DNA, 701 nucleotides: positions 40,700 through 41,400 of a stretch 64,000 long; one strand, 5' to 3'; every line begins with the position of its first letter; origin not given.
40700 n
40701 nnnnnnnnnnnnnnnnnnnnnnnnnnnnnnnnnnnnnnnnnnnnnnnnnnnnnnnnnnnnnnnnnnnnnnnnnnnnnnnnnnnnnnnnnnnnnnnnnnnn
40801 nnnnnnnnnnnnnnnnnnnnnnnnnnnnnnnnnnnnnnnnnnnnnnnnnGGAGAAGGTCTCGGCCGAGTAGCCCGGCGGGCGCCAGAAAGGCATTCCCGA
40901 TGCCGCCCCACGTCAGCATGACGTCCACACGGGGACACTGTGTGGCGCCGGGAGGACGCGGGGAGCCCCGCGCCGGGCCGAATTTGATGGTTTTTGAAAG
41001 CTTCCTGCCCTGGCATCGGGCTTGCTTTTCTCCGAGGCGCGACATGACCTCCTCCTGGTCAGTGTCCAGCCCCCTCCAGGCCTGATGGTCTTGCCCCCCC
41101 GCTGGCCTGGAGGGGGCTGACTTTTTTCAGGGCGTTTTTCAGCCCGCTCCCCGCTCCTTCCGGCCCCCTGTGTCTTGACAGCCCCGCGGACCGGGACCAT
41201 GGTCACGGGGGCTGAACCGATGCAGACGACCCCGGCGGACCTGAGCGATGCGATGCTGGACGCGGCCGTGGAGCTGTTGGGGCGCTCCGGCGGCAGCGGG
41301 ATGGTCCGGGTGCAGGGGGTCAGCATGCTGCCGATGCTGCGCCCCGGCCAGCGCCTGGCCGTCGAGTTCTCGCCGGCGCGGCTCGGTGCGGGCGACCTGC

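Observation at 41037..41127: Candidate sigma-54-dependent sRNA whose 5' tail is a perfect 13-nt antisense of the decahaem cytochrome translation-initiation region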

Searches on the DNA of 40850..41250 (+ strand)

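Call 10: search_rna_families(source=window, start=40850, end=41250, threshold=evalue, max_evalue=10, show_alignments=3)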
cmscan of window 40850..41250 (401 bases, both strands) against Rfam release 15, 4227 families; matches with E-value up to 10: 22.
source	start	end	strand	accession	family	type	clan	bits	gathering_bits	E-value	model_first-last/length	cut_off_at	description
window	41065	41121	-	RF03366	mir-3122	Gene; miRNA;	-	24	92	0.04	1-73/73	no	mir-3122 microRNA precursor family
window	41069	41117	+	RF03888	mir-3160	Gene; miRNA;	-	21.1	80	0.46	1-83/83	no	mir-3160 microRNA precursor family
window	41069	41117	-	RF03888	mir-3160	Gene; miRNA;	-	20.6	80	0.6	1-83/83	no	mir-3160 microRNA precursor family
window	41072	41114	+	RF01790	htlv_FSE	Cis-reg; frameshift_element;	-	20.1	45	0.19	1-43/43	no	ribosomal frameshift site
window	41072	41114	-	RF01790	htlv_FSE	Cis-reg; frameshift_element;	-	19.6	45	0.26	1-43/43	no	ribosomal frameshift site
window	41106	41153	+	RF02265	MAT2A_F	Cis-reg;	-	19.3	51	0.28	1-66/66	no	MAT2A 3'UTR stem loop F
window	41063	41122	-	RF04123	mir-3127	Gene; miRNA;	-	19.1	82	1.1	1-87/87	no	mir-3127 microRNA precursor family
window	41056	41130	+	RF00992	mir-593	Gene; miRNA;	-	18.1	100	0.31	1-100/100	no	mir-593 microRNA precursor family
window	41011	41122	+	RF02344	ar14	Gene; sRNA;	-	16.9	58.8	0.51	1-123/123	no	Alphaproteobacterial ar14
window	41103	41169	+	RF00772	mir-328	Gene; miRNA;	-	15.2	70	8.1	1-75/75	no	mir-328 microRNA precursor family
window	41061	41124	-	RF03870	mir-2040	Gene; miRNA;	-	15.1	51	6.7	1-81/81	no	mir-2040 microRNA precursor family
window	41056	41128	+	RF00733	mir-296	Gene; miRNA;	-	14.8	66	3.4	1-79/79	no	mir-296 microRNA precursor family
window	41109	41150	-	RF03560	mir-3926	Gene; miRNA;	-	14.8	82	7.7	1-63/63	no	mir-3926 microRNA precursor family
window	41065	41122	+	RF00365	mir-BHRF1-1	Gene; miRNA;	-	14.5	95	7.3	1-66/66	no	mir-BHRF1-1 microRNA precursor family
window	41061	41124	+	RF00771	mir-185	Gene; miRNA;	-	14.4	60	8.3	1-79/79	no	mir-185 microRNA precursor family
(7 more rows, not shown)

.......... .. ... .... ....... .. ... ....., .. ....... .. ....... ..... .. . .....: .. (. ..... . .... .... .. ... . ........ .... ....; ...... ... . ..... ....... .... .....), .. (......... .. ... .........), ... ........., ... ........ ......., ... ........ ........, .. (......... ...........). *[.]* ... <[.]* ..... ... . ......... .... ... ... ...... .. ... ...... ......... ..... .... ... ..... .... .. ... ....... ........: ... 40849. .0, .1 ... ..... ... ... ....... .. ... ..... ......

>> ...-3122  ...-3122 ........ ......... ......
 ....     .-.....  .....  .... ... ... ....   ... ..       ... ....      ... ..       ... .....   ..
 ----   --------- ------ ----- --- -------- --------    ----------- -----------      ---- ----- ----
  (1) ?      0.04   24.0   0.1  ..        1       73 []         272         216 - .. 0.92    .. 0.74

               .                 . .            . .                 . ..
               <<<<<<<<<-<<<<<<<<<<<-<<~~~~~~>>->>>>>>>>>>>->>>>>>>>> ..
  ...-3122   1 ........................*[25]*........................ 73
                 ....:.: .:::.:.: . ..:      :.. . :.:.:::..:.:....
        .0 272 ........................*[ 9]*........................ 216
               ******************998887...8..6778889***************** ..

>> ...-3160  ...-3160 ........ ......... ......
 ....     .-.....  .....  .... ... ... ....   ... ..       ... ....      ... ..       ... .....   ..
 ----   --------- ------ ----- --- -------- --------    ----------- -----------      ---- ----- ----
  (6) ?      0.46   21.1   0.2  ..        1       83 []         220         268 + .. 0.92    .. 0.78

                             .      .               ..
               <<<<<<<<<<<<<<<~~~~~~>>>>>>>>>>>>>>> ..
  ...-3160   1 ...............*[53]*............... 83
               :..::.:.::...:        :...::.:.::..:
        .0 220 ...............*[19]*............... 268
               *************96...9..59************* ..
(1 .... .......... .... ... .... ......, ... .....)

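Call 41: search_rna_families(source=window, start=41005, end=41135, threshold=evalue, max_evalue=1, show_alignments=10)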
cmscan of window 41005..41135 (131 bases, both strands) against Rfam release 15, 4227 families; matches with E-value up to 1: 19.
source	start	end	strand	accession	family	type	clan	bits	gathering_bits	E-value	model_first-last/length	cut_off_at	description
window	41067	41119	+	RF04096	mir-4433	Gene; miRNA;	-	24.5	77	0.0041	1-83/83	no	mir-4433 microRNA precursor family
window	41065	41121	-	RF03366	mir-3122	Gene; miRNA;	-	24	92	0.013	1-73/73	no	mir-3122 microRNA precursor family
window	41060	41124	-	RF03327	mir-1266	Gene; miRNA;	-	22.1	70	0.029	1-82/82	no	mir-1266 microRNA precursor family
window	41069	41117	+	RF03888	mir-3160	Gene; miRNA;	-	21.1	80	0.15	1-83/83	no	mir-3160 microRNA precursor family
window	41066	41120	+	RF00655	mir-28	Gene; miRNA;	CL00086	20.9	64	0.061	1-78/78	no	mir-28 microRNA precursor family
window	41069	41117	-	RF03888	mir-3160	Gene; miRNA;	-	20.6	80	0.2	1-83/83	no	mir-3160 microRNA precursor family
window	41072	41114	+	RF01790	htlv_FSE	Cis-reg; frameshift_element;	-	20.1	45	0.063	1-43/43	no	ribosomal frameshift site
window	41064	41121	+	RF03406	mir-3099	Gene; miRNA;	-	19.9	95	0.065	1-84/84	no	mir-3099 microRNA precursor family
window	41067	41118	+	RF03586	mir-5132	Gene; miRNA;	-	19.7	100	0.44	1-71/71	no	mir-5132 microRNA precursor family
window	41072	41114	-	RF01790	htlv_FSE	Cis-reg; frameshift_element;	-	19.6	45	0.085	1-43/43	no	ribosomal frameshift site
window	41068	41120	+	RF03737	mir-8315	Gene; miRNA;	-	19.4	80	0.054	1-60/60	no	mir-8315 microRNA precursor family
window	41063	41122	-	RF04123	mir-3127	Gene; miRNA;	-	19.1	82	0.38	1-87/87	no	mir-3127 microRNA precursor family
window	41066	41118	-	RF03357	mir-1842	Gene; miRNA;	-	18.6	81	0.21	1-60/60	no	mir-1842 microRNA precursor family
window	41067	41135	-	RF03764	mir-647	Gene; miRNA;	-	18.4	93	0.55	1-86/86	no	mir-647 microRNA precursor family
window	41056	41130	+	RF00992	mir-593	Gene; miRNA;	-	18.1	100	0.1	1-100/100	no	mir-593 microRNA precursor family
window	41011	41122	+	RF02344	ar14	Gene; sRNA;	-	16.9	58.8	0.17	1-123/123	no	Alphaproteobacterial ar14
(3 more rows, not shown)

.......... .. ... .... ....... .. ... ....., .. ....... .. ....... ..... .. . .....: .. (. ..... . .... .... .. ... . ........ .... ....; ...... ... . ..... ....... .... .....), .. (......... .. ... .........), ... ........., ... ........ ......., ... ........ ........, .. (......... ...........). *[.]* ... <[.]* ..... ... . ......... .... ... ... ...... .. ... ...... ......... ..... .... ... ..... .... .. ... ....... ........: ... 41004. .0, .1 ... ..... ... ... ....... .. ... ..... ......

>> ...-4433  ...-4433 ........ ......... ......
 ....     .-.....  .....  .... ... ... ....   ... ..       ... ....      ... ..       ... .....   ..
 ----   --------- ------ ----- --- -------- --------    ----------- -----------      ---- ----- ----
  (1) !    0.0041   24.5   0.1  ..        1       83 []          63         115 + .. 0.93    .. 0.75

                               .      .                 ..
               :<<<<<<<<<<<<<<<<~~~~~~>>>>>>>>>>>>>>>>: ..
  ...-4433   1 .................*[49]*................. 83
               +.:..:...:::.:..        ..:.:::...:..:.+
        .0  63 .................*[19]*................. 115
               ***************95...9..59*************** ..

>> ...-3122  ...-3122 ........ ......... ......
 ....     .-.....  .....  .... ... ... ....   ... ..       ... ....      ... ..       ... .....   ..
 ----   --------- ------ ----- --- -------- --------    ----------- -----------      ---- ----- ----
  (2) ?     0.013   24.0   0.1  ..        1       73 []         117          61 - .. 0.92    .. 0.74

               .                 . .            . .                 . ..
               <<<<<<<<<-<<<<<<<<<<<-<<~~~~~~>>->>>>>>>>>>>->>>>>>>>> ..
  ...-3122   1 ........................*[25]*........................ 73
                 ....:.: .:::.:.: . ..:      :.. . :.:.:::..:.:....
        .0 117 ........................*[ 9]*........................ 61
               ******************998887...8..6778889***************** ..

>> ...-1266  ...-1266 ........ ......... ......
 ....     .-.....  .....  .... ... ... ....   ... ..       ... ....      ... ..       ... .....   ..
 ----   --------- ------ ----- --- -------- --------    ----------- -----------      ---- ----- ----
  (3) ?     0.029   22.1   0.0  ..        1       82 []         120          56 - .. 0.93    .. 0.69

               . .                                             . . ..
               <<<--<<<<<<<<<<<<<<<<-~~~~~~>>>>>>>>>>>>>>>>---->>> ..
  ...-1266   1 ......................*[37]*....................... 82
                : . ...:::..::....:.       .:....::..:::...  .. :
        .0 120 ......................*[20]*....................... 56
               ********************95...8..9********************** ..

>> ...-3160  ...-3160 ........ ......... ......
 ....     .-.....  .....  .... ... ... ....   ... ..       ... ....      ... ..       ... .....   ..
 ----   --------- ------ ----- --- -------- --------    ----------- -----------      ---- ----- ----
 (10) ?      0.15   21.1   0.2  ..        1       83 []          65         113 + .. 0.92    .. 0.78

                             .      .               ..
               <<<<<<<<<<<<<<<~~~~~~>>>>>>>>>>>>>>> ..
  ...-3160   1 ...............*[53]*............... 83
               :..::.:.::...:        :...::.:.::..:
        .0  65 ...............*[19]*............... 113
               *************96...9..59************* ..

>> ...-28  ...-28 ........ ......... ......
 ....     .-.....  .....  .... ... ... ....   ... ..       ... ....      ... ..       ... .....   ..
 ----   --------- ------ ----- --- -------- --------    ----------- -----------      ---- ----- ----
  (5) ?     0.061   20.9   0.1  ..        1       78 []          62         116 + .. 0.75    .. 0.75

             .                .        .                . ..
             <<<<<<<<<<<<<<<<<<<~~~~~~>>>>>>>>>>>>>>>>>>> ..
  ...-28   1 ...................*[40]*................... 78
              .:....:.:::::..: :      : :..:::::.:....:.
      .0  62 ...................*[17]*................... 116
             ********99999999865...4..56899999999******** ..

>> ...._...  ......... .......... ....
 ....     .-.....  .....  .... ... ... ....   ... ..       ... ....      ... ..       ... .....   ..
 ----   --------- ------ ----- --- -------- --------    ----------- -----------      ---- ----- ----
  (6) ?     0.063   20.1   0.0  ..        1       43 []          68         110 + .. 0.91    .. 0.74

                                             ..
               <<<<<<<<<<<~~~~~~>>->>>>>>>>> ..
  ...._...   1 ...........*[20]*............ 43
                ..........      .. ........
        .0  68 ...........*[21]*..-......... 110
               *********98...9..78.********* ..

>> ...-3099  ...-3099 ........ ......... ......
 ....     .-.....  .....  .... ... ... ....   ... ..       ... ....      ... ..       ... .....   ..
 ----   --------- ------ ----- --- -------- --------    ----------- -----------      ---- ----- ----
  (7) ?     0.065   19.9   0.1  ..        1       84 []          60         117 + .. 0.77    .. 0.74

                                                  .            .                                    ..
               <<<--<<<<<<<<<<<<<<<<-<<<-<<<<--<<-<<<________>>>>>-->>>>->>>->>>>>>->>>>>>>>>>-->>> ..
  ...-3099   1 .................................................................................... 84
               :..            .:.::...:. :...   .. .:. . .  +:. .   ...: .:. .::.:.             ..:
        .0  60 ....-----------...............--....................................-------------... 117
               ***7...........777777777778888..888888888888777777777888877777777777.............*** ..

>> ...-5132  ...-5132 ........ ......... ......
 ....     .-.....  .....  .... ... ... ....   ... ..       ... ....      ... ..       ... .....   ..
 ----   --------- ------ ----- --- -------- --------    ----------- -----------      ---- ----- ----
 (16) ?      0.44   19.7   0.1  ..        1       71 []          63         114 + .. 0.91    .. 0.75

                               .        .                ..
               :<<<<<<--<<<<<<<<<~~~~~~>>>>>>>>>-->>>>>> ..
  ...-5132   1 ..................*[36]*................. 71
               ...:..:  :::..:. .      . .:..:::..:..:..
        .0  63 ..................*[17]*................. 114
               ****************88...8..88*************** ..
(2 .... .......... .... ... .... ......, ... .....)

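Call 60: build_rna_model(alignment_id=A1, structure=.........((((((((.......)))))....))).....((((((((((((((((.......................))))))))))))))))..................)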
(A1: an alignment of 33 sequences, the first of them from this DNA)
Model R1 built from alignment A1 (33 sequences, 114 columns); structure: as given.
model positions 104; base pairs 24; branch points 1; effective number of sequences 1.76; information 0.59 bits per position. Calibrated on 0.2 Mb of random sequence (short: E-values are rough).
structure used (alignment columns):
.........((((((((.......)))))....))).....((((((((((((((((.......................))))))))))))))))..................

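Call 61: search_with_rna_model(model_id=R1, source=window, max_evalue=10)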
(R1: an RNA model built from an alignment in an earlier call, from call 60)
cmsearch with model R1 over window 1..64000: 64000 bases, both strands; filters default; matches with E-value up to 10: 4.
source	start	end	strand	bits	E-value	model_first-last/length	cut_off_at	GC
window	41033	41136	+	115.4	1.9e-30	1-104/104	no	0.66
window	41067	41120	-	24.7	2.7e-05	34-87/104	no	0.74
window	59620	59716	+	9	0.64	1-104/104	no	0.62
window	39777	39791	-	6.6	3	14-28/104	no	0.73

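Call 64: search_with_rna_model(model_id=R1, sources=[L119, L120, L039, L040, L041, L042, L043, L044, L045, L046, L047, L048, L049, L050, L011, L013, L018, L031, L034, L037, L038, L021, L030], max_evalue=1, show_alignments=1)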
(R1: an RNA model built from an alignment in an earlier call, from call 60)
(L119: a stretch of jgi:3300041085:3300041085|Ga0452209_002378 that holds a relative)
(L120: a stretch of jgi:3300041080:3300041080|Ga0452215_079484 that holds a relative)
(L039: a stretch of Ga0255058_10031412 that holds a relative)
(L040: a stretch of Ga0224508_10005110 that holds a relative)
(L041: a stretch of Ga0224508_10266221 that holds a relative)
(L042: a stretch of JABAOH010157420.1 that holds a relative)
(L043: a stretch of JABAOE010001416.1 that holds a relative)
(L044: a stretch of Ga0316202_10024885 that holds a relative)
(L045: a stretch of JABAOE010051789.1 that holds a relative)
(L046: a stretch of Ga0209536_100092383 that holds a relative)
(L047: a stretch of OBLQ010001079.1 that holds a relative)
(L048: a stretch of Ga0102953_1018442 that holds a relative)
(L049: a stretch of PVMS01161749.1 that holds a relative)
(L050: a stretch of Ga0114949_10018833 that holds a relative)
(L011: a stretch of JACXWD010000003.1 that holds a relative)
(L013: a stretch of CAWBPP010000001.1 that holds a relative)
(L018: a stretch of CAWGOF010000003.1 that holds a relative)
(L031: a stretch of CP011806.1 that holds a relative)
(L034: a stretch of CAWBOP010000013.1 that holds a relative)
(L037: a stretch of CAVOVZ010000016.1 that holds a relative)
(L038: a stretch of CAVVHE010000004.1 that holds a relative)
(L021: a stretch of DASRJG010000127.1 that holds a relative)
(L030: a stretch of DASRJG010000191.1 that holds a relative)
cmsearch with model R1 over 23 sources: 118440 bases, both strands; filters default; matches with E-value up to 1: 21.
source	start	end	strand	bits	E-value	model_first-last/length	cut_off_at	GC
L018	1222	1325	-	112.7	2e-29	1-104/104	no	0.66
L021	523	627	+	108.4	3e-28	1-104/104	no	0.65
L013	5505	5608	-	107.1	7e-28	1-104/104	no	0.6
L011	5345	5448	+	105.7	1.7e-27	1-104/104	no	0.61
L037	6985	7088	-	104.7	3.2e-27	1-104/104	no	0.65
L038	2658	2761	-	101.6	2.3e-26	1-104/104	no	0.69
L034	2707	2810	+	100.2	5.9e-26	1-104/104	no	0.65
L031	4344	4447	-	99.1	1.2e-25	1-104/104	no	0.6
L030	222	326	-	99.1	1.2e-25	1-104/104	no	0.65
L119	2786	2891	+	86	5.1e-22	1-104/104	no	0.58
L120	1786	1891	+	86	5.1e-22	1-104/104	no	0.58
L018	1240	1290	+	24.5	5.7e-05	36-86/104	no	0.76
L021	558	609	-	22.6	0.00019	36-86/104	no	0.73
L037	7001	7054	+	22.1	0.00026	34-87/104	no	0.76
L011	5362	5466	-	21.1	0.00052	1-104/104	no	0.58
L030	238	292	+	19.9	0.0011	34-87/104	no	0.75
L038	2677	2725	+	19.3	0.0016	37-85/104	no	0.78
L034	2743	2791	-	18.9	0.0021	37-85/104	no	0.69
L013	5521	5574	+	17.9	0.0039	34-87/104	no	0.69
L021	5491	5505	+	10.2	0.52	14-28/104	no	0.67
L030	2334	2351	+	9.3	0.97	13-30/104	no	0.61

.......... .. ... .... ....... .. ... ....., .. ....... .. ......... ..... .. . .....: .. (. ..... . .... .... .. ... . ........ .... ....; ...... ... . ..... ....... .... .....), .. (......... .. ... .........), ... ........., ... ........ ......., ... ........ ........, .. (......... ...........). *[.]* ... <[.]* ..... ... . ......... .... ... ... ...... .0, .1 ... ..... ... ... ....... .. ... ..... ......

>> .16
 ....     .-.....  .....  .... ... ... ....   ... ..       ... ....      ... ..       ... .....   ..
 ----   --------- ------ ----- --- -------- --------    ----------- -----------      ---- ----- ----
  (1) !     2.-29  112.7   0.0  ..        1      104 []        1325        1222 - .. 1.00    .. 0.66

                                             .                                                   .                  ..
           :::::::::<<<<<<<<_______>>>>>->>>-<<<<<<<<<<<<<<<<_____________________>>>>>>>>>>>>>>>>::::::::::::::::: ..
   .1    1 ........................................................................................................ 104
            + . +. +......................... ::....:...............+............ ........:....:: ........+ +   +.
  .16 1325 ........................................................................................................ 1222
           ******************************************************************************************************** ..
